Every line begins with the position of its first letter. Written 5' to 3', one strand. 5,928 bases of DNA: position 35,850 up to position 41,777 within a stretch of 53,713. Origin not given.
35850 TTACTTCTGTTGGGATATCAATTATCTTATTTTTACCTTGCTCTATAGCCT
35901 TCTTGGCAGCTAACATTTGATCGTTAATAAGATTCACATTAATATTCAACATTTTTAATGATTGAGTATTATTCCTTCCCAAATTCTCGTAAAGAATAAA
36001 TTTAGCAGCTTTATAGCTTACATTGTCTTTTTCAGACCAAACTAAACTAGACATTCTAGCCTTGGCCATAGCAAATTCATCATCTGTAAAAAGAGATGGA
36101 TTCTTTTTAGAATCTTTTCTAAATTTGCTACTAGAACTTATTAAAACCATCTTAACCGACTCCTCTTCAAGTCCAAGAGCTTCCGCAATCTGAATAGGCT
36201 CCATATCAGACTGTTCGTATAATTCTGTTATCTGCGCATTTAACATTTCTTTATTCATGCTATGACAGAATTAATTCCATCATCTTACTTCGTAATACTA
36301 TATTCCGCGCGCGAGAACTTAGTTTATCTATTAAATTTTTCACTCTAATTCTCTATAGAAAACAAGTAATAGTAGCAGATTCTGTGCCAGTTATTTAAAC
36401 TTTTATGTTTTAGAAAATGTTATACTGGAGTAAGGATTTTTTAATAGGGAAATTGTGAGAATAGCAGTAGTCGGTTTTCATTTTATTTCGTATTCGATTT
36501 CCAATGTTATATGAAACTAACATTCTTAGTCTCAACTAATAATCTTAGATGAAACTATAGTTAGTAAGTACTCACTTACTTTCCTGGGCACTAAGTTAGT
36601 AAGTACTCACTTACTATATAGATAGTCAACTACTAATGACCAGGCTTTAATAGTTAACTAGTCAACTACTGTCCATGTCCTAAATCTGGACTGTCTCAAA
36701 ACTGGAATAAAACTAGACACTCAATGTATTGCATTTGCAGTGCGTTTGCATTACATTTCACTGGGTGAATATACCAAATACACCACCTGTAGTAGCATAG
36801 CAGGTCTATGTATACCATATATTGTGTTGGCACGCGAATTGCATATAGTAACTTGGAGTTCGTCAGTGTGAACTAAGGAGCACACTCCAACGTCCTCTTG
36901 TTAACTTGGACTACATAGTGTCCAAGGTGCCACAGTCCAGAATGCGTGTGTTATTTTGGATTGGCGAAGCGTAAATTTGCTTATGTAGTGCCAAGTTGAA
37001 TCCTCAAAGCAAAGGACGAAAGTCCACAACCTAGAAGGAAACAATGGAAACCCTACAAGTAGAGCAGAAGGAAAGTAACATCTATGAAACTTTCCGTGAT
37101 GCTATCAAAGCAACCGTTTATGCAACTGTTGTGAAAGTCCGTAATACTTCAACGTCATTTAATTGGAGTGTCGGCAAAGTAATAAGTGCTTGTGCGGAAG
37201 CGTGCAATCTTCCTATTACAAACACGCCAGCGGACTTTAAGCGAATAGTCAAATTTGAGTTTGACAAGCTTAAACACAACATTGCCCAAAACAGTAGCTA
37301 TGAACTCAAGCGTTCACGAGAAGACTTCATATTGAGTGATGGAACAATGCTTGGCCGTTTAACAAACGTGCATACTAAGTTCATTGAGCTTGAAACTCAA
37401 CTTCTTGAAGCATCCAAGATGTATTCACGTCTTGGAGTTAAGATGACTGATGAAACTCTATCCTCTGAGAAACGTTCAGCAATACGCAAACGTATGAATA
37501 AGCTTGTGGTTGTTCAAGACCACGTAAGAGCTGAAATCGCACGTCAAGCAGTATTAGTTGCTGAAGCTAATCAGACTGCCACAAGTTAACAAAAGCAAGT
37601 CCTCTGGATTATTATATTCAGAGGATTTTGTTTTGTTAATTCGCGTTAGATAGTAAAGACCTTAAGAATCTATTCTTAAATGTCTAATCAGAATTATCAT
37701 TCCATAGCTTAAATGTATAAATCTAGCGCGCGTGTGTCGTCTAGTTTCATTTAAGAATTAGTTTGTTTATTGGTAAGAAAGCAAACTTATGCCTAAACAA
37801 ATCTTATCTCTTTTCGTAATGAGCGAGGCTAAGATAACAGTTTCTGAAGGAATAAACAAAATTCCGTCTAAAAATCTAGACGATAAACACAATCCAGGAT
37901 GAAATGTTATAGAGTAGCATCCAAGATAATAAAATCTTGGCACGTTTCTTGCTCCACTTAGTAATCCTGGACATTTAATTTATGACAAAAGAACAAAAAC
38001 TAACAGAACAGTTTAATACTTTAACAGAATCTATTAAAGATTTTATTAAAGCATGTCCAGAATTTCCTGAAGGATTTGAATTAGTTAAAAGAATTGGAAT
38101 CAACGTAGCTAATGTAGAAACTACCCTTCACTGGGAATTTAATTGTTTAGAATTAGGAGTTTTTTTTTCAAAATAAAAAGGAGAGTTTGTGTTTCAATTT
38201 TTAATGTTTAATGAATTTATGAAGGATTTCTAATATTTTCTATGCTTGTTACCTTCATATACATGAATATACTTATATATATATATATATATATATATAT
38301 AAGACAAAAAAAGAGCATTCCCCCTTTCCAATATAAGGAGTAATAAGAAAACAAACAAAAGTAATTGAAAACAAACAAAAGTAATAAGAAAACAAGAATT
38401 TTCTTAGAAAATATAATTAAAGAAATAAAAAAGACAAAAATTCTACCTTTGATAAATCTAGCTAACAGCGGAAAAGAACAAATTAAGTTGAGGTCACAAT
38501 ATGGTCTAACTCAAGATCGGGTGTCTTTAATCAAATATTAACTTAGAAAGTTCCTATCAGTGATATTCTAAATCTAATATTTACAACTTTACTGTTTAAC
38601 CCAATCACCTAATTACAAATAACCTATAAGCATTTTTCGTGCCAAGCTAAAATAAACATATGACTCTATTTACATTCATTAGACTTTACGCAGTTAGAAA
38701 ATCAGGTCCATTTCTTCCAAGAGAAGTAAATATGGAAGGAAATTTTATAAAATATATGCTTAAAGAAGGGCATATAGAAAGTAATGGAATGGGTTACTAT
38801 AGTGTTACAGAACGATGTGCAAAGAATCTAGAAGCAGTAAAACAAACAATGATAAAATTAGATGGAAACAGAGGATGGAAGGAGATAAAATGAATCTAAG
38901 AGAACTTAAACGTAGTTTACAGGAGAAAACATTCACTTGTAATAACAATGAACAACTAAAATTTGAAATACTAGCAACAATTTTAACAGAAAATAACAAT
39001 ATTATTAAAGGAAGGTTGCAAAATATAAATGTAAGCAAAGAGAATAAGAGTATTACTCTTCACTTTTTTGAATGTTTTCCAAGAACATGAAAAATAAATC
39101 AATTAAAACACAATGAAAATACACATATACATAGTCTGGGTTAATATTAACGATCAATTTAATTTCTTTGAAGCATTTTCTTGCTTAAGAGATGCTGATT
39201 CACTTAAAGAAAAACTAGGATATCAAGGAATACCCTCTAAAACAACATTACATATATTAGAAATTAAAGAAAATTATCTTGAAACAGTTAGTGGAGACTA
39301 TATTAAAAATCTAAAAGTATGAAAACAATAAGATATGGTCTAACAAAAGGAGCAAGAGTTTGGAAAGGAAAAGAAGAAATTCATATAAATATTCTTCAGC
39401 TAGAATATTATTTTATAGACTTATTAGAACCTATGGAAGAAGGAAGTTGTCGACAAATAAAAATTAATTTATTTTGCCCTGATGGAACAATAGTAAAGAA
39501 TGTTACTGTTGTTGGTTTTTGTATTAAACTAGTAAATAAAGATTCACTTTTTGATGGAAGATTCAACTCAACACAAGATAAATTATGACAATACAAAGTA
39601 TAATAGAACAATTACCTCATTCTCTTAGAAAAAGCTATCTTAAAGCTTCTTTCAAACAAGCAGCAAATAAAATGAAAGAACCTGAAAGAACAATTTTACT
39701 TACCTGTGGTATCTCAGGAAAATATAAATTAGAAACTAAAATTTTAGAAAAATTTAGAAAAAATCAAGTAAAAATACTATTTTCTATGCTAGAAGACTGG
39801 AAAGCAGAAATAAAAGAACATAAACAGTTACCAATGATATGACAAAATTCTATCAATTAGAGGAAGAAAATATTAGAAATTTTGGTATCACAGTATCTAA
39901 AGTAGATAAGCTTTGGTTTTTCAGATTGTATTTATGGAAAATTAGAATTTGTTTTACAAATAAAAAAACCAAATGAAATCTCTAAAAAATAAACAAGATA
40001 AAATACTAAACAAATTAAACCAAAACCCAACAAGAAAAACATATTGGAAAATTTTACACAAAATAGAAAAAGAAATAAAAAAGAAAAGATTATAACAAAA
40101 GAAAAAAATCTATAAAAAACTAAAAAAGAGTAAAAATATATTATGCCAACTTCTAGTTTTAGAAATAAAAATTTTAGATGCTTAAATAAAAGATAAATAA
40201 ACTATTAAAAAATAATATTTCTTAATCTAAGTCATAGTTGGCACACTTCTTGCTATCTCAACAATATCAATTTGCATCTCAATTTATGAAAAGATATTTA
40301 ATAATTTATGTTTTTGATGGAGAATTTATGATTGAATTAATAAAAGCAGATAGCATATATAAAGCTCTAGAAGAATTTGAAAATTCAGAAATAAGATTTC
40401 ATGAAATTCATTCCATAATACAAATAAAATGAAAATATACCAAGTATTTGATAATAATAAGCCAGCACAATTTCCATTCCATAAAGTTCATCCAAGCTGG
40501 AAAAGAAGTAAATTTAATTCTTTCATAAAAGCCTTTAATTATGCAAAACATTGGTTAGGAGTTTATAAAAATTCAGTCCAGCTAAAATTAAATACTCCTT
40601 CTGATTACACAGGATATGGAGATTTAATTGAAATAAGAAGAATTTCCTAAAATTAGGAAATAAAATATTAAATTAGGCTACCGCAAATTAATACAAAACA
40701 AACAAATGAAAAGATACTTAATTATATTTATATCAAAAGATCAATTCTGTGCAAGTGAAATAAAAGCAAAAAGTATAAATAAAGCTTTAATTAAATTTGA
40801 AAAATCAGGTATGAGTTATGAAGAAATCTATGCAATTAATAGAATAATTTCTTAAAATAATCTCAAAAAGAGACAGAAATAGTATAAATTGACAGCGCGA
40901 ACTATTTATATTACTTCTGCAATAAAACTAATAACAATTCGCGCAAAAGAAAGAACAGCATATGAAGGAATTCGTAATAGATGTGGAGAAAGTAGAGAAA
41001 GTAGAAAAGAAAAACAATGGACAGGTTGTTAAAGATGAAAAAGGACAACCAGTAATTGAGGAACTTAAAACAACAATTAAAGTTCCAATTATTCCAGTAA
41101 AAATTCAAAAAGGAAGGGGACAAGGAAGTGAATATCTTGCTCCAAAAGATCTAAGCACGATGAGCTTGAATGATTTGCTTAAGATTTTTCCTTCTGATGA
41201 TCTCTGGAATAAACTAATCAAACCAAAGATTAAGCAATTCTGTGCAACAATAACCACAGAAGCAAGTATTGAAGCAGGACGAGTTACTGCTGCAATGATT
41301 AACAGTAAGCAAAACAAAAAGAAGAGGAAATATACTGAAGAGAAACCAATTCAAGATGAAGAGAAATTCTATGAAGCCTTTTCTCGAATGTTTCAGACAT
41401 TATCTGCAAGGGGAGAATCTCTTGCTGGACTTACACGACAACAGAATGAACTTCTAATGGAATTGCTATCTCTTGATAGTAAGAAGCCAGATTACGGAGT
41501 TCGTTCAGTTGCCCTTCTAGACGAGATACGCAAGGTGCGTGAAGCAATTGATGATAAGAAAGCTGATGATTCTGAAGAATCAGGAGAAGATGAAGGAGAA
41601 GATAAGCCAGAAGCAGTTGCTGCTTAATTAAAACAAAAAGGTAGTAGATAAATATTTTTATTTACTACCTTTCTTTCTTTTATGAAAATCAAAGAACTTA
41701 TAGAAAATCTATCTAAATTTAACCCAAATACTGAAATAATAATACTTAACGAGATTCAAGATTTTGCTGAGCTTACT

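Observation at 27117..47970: Seven intergenic -24/-12 (sigma-54 type) promoters, all correctly oriented for phage transcription units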

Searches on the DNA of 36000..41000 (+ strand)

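Call 4: search_dna_similar(query=window:36000-41000:+, collection=phages, mode=near, max_rows=30)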
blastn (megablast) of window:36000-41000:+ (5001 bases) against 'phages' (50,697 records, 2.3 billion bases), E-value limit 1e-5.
No match.

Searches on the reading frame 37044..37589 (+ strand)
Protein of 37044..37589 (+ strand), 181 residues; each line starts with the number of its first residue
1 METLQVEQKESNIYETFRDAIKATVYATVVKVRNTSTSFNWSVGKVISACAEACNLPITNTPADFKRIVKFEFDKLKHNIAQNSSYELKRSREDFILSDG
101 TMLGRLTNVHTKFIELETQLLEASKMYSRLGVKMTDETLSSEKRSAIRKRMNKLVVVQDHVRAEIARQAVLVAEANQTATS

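Call 9: search_protein_families(library=pfam, proteins=[window:37044-37589:+], max_evalue=0.01)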
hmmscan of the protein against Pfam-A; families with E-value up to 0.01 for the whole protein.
window:37044-37589:+ (181 aa): 0 families

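Call 35: search_protein_families(library=phrogs, proteins=[window:37044-37589:+], max_evalue=0.001)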
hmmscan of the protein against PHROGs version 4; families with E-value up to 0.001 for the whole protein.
window:37044-37589:+ (181 aa): 0 families

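Call 64: find_related_loci(query=window:37044-37586:+, collection=viral_contigs, flank=4000)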
Query window:37044-37586:+ (181 aa) in viral_contigs; peptide patterns used: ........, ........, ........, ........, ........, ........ (x = any residue, [..] = any of these).
29 stretches matched a pattern, but none encodes a relative of the query by tblastn (E <= 1e-3).

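Call 98: search_solved_structures(query=window:37044-37586:+, max_evalue=1)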
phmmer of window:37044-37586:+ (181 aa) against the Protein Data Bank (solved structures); distinct sequences matched with E-value up to 1: 0.

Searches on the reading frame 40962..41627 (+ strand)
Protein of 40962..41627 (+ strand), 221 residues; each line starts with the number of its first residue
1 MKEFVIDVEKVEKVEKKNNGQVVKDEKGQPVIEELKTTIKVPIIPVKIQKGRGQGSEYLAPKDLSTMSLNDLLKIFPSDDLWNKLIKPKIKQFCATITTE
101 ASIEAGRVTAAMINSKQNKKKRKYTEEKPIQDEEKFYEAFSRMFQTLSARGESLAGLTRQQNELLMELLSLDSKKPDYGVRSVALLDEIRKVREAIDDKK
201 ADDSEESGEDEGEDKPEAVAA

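Call 9: search_protein_families(library=pfam, proteins=[window:40962-41627:+], max_evalue=0.01)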
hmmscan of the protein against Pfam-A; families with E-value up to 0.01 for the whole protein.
window:40962-41627:+ (221 aa): 0 families

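Call 58: search_protein_families(library=phrogs, proteins=[window:40962-41627:+], max_evalue=0.001)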
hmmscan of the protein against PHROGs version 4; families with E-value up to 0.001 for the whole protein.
window:40962-41627:+ (221 aa): 0 families

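Call 100: search_solved_structures(query=window:40962-41624:+, max_evalue=1)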
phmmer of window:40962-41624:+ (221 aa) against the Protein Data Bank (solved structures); distinct sequences matched with E-value up to 1: 0.
